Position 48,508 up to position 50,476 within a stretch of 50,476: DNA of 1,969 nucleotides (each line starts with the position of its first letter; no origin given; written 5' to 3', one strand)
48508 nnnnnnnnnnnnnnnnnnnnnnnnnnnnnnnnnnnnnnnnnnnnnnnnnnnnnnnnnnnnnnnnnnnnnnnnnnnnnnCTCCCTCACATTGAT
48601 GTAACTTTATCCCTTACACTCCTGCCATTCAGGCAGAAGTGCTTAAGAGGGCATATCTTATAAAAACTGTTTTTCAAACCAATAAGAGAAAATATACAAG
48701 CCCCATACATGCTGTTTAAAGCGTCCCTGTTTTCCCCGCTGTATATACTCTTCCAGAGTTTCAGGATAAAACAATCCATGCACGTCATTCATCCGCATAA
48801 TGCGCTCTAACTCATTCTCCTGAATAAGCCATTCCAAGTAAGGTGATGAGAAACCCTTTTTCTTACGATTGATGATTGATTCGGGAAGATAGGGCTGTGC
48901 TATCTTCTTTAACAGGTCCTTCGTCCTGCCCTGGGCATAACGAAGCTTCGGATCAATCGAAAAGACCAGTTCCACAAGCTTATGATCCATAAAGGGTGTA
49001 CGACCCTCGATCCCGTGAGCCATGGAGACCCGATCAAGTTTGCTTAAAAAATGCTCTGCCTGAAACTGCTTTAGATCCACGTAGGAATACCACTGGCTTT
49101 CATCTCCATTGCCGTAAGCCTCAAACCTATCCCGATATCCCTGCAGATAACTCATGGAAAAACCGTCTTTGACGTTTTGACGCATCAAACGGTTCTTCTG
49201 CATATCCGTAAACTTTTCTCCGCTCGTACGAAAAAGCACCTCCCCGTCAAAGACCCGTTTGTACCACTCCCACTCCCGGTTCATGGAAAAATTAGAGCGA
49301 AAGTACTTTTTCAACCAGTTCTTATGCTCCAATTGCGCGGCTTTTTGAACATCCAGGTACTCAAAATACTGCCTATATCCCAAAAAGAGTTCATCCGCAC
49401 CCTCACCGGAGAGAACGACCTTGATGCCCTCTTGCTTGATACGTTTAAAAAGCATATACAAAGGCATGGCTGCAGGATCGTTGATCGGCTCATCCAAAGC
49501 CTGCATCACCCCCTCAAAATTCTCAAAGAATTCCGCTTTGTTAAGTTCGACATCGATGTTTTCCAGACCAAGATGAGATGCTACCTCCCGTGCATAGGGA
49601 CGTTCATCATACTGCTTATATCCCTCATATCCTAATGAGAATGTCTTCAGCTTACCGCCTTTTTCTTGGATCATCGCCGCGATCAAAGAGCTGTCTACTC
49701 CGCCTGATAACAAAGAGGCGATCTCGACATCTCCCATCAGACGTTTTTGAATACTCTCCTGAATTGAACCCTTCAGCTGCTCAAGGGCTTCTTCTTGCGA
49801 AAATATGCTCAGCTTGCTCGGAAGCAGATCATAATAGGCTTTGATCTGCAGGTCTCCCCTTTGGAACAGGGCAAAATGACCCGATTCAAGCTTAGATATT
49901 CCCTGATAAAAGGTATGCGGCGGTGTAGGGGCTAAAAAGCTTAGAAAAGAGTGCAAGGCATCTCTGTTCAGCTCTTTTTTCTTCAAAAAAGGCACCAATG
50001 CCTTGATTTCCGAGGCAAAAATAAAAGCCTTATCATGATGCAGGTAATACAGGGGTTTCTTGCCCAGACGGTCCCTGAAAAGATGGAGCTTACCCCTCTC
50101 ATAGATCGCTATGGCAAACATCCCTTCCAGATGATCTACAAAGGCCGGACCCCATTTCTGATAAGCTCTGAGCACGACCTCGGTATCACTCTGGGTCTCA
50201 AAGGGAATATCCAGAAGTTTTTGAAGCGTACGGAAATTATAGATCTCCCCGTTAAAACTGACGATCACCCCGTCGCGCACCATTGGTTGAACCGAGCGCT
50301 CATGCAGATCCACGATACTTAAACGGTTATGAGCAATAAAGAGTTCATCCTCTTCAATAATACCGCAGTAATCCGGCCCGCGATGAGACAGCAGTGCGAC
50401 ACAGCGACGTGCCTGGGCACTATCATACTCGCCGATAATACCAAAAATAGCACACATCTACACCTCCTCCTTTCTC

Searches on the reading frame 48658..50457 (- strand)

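Call 58: search_protein_families(library=pfam, proteins=[window:48658-50457:-], max_evalue=0.00001)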
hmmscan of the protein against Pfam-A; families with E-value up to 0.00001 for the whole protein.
window:48658-50457:- (599 aa): 3 families
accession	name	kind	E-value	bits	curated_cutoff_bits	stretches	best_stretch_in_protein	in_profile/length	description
PF00733.27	Asn_synthase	-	2.2e-88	297.8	21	1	228-595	2-354/354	Asparagine synthase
PF13537.11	GATase_7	-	1.6e-37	128.7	25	1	43-155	1-122/123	Glutamine amidotransferase domain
PF13522.11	GATase_6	-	2.6e-34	118.5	27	1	29-150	2-130/130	Glutamine amidotransferase domain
